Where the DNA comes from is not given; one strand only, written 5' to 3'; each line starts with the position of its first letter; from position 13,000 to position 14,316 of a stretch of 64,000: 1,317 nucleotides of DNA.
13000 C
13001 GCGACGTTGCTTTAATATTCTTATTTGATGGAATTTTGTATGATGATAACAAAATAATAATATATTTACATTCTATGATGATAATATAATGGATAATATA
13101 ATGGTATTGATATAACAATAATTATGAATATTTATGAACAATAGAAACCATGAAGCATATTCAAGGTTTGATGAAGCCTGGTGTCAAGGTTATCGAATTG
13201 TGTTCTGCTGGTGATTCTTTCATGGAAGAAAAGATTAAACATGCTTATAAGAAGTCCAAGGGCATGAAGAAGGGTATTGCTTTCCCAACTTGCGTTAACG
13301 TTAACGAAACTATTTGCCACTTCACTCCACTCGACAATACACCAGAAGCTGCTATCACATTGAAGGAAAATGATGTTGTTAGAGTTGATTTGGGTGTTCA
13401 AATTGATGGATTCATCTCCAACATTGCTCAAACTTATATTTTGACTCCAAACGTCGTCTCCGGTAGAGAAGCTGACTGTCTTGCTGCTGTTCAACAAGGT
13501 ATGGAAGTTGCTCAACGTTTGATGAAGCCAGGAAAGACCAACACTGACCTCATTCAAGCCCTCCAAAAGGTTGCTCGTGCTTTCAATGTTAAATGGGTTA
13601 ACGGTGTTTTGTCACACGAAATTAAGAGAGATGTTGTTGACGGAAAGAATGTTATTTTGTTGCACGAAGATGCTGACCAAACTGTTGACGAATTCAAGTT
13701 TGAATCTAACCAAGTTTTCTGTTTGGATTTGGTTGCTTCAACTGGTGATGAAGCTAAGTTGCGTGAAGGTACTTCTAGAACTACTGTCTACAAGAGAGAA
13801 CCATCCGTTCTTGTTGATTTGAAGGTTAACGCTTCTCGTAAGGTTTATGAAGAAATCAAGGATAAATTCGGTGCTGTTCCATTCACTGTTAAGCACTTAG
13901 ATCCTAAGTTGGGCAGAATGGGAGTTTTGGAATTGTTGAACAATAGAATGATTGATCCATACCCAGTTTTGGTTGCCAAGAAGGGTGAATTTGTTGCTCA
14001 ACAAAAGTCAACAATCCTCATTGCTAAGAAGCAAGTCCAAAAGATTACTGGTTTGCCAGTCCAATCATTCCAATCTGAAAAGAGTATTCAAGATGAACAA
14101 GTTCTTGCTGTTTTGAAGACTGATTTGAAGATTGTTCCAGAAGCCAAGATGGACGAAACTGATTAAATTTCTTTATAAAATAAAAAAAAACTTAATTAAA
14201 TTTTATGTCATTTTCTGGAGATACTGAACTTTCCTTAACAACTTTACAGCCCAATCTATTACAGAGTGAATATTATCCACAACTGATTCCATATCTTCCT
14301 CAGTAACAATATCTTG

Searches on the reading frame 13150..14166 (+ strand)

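Call 55: search_protein_families(library=pfam, proteins=[window:13150-14166:+], max_evalue=0.00001)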
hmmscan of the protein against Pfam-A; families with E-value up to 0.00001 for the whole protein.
window:13150-14166:+ (338 aa): 1 family
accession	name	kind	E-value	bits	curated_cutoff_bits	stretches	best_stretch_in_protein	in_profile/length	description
PF00557.29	Peptidase_M24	-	1.8e-18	67.5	23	1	2-192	15-185/208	Metallopeptidase family M24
